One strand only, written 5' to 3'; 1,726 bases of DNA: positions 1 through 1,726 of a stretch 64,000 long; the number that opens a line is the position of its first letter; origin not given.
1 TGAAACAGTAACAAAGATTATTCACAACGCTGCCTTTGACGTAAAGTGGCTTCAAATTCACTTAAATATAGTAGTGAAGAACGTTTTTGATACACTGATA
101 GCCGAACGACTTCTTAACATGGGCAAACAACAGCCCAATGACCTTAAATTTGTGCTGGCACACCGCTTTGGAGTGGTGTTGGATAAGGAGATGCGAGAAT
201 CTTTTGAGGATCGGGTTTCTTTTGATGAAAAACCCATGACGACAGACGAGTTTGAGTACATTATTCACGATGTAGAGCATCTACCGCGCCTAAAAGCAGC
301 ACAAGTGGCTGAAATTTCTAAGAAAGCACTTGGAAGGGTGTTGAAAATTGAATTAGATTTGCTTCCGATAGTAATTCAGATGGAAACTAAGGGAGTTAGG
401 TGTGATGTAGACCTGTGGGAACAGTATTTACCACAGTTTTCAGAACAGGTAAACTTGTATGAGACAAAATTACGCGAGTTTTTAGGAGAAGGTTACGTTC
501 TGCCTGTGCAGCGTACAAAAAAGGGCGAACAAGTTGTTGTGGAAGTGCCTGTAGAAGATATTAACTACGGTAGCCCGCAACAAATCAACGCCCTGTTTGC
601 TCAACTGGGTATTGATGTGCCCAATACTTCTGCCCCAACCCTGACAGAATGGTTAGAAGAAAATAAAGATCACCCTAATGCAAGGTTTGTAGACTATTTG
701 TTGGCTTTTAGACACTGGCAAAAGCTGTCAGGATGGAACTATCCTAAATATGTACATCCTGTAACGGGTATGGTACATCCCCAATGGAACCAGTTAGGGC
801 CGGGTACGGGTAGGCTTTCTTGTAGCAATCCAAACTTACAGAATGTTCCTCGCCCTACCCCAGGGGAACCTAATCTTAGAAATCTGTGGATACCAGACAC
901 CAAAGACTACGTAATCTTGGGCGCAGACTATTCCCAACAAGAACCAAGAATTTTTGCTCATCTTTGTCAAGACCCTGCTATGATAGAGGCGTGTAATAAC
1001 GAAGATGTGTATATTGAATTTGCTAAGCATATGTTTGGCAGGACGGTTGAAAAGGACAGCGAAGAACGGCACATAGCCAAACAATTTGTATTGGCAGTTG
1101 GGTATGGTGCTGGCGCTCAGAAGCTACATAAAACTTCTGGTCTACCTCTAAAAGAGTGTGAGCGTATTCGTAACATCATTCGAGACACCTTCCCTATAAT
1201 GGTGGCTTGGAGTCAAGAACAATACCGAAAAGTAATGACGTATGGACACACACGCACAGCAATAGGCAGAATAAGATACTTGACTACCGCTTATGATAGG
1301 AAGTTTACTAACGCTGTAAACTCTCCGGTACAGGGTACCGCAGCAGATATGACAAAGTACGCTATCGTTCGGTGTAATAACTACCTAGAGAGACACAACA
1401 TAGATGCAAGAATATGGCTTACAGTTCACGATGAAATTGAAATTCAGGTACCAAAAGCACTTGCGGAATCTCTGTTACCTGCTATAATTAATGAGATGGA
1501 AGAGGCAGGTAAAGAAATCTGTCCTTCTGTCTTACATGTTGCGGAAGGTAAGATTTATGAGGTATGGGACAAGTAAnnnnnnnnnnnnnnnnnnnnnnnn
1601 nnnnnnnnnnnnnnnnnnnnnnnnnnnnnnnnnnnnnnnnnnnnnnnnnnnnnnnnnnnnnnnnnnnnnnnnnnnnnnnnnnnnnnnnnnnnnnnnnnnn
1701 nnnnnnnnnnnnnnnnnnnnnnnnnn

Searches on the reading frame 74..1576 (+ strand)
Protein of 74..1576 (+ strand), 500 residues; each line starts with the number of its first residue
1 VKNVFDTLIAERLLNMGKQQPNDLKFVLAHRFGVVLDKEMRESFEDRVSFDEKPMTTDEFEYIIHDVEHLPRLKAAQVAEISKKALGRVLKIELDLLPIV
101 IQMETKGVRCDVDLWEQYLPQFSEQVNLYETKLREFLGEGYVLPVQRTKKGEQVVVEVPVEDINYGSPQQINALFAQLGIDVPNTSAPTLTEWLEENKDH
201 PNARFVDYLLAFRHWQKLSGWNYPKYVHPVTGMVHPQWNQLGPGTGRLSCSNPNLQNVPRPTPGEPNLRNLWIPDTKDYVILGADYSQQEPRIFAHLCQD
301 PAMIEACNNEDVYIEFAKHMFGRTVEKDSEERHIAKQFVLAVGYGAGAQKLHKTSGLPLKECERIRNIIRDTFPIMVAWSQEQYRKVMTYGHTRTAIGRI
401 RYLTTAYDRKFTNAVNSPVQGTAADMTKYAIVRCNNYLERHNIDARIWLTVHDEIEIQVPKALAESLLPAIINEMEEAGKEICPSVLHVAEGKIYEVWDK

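Call 15: search_protein_families(library=pfam, proteins=[window:74-1576:+], max_evalue=0.001)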
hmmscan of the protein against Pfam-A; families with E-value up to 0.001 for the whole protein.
window:74-1576:+ (500 aa): 1 family
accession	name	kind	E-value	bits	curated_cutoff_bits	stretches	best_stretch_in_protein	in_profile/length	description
PF00476.26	DNA_pol_A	-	3.3e-70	237.4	34.3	1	147-497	14-378/381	DNA polymerase family A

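Call 24: search_dna_similar(query=window:74-1573:+, collection=phages, mode=protein, max_rows=15)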
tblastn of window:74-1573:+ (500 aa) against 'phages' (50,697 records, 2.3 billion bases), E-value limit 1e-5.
Records with a match: 3750; places in all: 3750; records where one place covers at least 80% of the query: 220.
Best place of each record, by identity: <60% 3750.
By first word of the organism name: Mycobacterium 1079; Vibrio 413; Staphylococcus 341; Microbacterium 316; Bacillus 250; Enterococcus 142; Gordonia 139; Pseudomonas 133; Acinetobacter 72; Listeria 70; and 99 more.
By host as written in the record: Mycobacterium smegmatis mc2 155 755; - 550; Mycobacterium smegmatis mc#155 155; Microbacterium foliorum NRRL B-24224 137; Microbacterium foliorum NRRL B-24224 SEA 133; Staphylococcus aureus 113; Gordonia terrae 3612 65; Mycobacterium smegmatis mc2155 50; and 592 more.
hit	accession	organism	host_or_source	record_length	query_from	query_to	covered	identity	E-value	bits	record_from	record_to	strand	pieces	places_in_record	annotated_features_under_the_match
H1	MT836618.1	Bacteriophage sp.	human fecal samples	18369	2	491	98%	26.4%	2e-28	125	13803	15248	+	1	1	record has no annotation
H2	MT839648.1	Bacteriophage sp.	human fecal samples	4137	3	478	95%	27.2%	1e-35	147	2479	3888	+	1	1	record has no annotation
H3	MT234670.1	Pseudanabaena phage PA-SR01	Pseudanabaena sp. KCZY-C8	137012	3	496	99%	25.7%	2e-33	140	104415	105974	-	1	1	DNA-directed DNA polymerase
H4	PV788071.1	Clostridium phage CS15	Clostridium sporogenes ATCC-15579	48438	1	498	100%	25.2%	4e-29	127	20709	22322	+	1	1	DNA polymerase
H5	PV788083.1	Clostridium phage CS32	Clostridium sporogenes ATCC-15579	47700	1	498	100%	25.2%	5e-29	127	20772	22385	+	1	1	DNA polymerase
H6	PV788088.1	Clostridium phage CS38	Clostridium sporogenes ATCC-15579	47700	1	498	100%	25.2%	5e-29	127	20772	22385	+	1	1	DNA polymerase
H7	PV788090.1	Clostridium phage CS43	Clostridium sporogenes ATCC-15579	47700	1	498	100%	25.2%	5e-29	127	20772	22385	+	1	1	DNA polymerase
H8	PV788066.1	Clostridium phage CS06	Clostridium sporogenes ATCC-15579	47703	1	498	100%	25.2%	5e-29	127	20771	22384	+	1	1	DNA polymerase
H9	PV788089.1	Clostridium phage CS42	Clostridium sporogenes ATCC-15579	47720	1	498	100%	25.2%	5e-29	127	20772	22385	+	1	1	DNA polymerase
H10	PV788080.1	Clostridium phage CS29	Clostridium sporogenes ATCC-15579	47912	1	498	100%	25.2%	5e-29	127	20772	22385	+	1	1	DNA polymerase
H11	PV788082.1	Clostridium phage CS31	Clostridium sporogenes ATCC-15579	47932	1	498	100%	25.2%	5e-29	127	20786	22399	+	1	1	DNA polymerase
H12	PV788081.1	Clostridium phage CS30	Clostridium sporogenes ATCC-15579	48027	1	498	100%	25.2%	5e-29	127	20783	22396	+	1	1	DNA polymerase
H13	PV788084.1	Clostridium phage CS33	Clostridium sporogenes ATCC-15579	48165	1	498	100%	25.2%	5e-29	127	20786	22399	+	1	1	DNA polymerase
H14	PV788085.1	Clostridium phage CS35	Clostridium sporogenes ATCC-15579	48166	1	498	100%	25.2%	5e-29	127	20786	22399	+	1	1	DNA polymerase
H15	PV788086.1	Clostridium phage CS36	Clostridium sporogenes ATCC-15579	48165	1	498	100%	25.2%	5e-29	127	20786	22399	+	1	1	DNA polymerase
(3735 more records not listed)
